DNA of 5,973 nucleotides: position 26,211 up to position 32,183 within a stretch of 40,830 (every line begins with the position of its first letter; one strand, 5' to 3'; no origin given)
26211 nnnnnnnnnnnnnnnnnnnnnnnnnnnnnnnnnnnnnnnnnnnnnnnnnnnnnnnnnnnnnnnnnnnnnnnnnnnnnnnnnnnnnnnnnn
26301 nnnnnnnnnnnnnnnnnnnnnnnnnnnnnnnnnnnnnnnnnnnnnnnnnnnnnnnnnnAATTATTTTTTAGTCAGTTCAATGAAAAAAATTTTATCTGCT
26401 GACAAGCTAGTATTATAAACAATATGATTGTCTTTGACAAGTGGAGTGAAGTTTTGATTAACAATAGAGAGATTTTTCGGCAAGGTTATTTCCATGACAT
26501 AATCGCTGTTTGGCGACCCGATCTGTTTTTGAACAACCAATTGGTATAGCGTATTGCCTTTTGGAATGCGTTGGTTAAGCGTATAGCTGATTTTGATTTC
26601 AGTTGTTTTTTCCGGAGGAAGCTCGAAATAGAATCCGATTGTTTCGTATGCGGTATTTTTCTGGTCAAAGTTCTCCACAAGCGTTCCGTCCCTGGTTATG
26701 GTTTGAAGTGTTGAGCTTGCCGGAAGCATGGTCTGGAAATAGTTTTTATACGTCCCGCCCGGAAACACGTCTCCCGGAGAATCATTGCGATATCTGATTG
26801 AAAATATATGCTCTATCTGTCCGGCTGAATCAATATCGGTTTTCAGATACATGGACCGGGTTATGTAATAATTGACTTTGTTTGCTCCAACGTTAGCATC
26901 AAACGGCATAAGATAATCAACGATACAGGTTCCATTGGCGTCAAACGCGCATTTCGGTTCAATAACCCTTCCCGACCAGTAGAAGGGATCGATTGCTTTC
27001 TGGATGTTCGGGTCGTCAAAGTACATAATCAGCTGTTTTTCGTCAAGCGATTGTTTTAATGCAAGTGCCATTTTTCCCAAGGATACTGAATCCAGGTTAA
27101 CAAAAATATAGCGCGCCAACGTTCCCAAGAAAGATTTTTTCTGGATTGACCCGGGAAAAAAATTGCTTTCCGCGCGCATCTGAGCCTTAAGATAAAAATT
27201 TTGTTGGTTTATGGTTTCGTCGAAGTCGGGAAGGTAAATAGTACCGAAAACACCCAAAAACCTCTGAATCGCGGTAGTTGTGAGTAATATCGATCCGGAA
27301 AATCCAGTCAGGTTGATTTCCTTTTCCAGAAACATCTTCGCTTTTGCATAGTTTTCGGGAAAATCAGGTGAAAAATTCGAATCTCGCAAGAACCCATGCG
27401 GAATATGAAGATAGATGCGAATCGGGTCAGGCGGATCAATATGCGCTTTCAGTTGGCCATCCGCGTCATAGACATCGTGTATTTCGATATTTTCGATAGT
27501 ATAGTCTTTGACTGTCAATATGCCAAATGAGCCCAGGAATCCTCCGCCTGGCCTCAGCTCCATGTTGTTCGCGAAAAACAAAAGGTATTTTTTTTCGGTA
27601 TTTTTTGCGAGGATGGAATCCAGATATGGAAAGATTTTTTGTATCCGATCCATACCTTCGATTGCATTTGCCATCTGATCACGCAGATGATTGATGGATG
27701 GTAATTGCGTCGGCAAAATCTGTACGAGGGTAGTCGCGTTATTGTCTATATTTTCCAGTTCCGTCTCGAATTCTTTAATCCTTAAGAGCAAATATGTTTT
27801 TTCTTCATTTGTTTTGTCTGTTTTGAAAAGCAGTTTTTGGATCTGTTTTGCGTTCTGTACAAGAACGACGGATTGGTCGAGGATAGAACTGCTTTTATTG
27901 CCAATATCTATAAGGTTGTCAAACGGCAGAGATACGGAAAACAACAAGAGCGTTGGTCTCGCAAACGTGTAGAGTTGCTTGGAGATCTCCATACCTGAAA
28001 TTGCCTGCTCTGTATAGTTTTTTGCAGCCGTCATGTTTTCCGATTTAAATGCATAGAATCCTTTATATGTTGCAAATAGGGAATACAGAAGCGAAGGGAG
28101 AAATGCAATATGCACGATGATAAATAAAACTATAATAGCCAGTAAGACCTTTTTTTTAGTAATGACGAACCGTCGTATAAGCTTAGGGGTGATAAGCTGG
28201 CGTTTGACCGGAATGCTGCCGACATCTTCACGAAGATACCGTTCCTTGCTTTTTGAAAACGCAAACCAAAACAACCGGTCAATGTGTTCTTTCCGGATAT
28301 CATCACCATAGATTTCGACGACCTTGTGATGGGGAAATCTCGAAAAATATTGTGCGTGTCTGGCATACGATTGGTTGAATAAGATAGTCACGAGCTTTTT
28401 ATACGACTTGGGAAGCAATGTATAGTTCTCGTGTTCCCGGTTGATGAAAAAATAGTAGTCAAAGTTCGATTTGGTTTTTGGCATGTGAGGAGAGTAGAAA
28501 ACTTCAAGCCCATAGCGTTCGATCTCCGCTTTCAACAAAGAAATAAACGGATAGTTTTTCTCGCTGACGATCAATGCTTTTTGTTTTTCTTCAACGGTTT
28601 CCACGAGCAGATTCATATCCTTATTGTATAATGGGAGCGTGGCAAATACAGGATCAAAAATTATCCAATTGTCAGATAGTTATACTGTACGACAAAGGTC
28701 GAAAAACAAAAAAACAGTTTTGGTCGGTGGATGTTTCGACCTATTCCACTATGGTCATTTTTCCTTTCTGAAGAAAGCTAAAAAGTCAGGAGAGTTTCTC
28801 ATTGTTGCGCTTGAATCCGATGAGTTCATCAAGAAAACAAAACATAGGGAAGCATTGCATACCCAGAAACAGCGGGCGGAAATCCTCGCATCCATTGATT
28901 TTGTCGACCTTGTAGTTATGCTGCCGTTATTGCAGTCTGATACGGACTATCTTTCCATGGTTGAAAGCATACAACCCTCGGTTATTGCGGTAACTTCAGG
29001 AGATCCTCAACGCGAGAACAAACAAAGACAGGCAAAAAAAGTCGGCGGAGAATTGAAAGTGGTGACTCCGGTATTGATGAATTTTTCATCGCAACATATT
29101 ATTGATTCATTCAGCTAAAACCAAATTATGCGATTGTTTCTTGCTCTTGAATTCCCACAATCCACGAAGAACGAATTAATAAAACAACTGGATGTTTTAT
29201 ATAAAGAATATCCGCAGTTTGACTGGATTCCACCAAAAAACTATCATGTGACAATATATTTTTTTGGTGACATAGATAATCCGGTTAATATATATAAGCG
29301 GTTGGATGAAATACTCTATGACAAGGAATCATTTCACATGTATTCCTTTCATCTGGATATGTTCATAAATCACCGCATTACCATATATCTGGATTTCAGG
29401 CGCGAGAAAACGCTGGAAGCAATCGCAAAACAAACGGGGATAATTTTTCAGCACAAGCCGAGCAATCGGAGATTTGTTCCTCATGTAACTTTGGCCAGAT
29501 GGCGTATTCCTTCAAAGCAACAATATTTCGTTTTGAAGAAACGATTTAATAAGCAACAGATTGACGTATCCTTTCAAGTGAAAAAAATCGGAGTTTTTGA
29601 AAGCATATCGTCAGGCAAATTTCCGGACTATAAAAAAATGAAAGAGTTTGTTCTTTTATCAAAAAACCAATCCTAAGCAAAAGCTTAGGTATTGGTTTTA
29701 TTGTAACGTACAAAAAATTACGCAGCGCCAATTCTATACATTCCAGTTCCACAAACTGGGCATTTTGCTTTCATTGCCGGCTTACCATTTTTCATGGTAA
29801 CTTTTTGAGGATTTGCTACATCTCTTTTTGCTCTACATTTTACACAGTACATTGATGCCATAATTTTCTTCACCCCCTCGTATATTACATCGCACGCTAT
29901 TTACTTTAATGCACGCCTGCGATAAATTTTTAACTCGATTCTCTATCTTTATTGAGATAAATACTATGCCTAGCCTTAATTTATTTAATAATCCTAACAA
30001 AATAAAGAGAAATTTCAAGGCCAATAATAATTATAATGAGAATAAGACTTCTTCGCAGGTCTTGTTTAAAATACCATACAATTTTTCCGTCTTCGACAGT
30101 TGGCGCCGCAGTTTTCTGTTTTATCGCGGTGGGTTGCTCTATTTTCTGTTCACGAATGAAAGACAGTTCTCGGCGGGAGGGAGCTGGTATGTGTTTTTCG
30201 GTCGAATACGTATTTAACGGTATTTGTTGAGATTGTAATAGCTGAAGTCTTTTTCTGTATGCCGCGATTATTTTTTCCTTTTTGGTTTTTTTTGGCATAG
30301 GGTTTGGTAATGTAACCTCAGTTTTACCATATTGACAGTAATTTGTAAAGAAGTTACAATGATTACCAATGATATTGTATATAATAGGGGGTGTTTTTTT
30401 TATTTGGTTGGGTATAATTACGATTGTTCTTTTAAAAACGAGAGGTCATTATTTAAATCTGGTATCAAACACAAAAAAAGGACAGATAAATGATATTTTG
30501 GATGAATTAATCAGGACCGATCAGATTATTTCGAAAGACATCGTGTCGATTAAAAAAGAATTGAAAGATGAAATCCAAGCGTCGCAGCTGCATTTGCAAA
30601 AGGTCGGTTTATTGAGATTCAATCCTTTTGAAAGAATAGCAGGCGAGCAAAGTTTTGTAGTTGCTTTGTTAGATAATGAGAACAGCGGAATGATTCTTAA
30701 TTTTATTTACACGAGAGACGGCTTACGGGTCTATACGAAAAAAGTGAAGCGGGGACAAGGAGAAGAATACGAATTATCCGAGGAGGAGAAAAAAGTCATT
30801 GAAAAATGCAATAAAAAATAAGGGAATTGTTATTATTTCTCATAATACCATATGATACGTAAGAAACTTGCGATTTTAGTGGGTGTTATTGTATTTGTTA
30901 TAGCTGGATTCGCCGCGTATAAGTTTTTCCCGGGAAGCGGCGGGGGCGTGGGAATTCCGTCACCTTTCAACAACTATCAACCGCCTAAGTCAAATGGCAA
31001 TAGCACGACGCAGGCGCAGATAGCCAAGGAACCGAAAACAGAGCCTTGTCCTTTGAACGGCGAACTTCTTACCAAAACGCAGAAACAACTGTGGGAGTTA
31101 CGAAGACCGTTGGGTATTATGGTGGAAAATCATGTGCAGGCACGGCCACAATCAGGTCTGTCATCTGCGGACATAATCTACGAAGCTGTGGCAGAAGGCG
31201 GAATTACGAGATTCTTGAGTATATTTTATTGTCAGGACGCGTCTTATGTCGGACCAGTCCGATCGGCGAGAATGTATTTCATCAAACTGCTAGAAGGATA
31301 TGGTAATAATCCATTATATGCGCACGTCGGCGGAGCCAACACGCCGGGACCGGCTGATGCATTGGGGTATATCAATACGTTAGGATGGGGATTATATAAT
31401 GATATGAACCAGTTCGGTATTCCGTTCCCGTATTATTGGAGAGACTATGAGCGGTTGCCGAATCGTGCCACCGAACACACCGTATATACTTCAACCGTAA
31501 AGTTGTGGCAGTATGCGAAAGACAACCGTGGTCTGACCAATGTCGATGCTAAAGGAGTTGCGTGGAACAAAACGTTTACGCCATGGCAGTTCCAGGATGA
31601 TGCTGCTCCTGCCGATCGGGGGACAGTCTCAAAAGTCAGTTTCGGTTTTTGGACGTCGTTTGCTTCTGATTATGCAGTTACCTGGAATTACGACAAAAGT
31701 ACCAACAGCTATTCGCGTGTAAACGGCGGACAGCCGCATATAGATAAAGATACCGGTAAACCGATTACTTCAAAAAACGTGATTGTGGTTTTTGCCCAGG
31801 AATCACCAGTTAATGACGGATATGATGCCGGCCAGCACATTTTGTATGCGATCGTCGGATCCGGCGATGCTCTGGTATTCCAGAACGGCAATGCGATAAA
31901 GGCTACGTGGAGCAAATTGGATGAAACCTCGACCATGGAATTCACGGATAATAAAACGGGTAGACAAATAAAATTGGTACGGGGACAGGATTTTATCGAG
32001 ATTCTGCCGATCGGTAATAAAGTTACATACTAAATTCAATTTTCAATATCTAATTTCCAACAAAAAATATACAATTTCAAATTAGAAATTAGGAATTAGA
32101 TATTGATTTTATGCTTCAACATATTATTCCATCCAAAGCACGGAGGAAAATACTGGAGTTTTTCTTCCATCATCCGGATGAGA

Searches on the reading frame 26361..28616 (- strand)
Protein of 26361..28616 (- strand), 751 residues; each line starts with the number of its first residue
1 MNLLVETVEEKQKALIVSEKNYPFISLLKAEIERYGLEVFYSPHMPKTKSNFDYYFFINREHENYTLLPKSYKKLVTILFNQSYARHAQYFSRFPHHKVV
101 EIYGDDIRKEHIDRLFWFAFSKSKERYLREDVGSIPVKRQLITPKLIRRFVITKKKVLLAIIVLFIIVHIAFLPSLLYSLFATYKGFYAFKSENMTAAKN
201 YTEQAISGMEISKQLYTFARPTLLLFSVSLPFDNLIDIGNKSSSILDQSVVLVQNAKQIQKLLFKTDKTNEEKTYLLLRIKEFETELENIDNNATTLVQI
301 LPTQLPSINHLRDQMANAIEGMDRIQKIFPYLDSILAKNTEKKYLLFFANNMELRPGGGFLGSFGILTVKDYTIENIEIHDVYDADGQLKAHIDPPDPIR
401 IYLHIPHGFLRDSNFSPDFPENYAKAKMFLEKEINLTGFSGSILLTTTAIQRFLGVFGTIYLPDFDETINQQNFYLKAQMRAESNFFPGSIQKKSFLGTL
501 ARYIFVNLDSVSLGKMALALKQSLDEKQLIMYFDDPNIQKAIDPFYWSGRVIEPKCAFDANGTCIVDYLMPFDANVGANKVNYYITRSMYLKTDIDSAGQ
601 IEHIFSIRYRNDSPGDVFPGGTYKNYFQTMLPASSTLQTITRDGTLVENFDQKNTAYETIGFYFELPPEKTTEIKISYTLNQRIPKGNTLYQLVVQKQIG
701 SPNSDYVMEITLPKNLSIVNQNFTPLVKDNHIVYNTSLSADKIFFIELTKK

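Call 34: search_protein_families(library=pfam, proteins=[window:26361-28616:-], max_evalue=0.001)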
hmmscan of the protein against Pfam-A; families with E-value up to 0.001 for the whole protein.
window:26361-28616:- (751 aa): 1 family
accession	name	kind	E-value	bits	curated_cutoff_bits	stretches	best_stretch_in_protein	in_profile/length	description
PF13196.11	DUF4012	-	1.9e-17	64.5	28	1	341-474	3-135/144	Protein of unknown function (DUF4012)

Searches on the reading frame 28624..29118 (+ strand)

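Call 34: search_protein_families(library=pfam, proteins=[window:28624-29118:+], max_evalue=0.001)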
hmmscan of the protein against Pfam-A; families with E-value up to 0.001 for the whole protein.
window:28624-29118:+ (164 aa): 3 families
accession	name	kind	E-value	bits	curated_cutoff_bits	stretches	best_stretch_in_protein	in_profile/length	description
PF01467.32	CTP_transf_like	-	4.2e-13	50.1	21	1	33-119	1-82/133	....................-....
PF06574.18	FAD_syn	-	2.3e-05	24.7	27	1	26-101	3-84/158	FAD synthetase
PF23487.1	Ig_TMEM132_6th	-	0.00029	21.2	27.8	1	65-128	24-87/116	TMEM132 sixth domain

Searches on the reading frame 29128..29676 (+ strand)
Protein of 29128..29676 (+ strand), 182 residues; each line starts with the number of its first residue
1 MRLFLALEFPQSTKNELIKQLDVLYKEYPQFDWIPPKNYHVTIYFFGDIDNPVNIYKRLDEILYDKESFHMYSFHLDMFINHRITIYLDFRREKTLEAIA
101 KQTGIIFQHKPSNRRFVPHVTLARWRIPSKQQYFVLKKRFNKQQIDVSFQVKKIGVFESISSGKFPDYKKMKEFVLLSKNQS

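Call 34: search_protein_families(library=pfam, proteins=[window:29128-29676:+], max_evalue=0.001)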
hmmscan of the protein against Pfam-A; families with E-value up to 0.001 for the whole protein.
window:29128-29676:+ (182 aa): 2 families
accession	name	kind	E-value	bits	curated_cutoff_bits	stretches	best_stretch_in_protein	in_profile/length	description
PF02834.22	LigT_PEase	-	5.3e-12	46.2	23.3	2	16-71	6-69/87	LigT like Phosphoesterase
PF13563.12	2_5_RNA_ligase2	-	1.8e-07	31.7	27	1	33-157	20-146/152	2'-5' RNA ligase superfamily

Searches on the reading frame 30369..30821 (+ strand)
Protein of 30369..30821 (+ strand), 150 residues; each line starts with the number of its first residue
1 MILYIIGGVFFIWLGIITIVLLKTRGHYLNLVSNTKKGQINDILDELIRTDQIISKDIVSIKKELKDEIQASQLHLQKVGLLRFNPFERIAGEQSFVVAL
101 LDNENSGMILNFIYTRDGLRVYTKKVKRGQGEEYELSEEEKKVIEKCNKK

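Call 34: search_protein_families(library=pfam, proteins=[window:30369-30821:+], max_evalue=0.001)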
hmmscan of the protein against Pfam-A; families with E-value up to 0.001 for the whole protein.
window:30369-30821:+ (150 aa): 1 family
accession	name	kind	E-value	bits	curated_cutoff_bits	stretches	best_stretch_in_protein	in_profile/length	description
PF14584.11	DUF4446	-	2.5e-30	105.9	27.4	1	3-147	6-149/150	Protein of unknown function (DUF4446)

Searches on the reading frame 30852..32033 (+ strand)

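Call 34: search_protein_families(library=pfam, proteins=[window:30852-32033:+], max_evalue=0.001)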
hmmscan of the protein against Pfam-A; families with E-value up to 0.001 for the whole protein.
window:30852-32033:+ (393 aa): 2 families
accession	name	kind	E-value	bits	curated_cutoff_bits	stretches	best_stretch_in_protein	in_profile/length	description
PF11258.13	DUF3048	-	1.1e-33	116.9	25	1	82-225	12-145/148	Protein of unknown function (DUF3048) N-terminal domain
PF17479.7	DUF3048_C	-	2.2e-26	92.9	25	1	270-382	5-114/114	Protein of unknown function (DUF3048) C-terminal domain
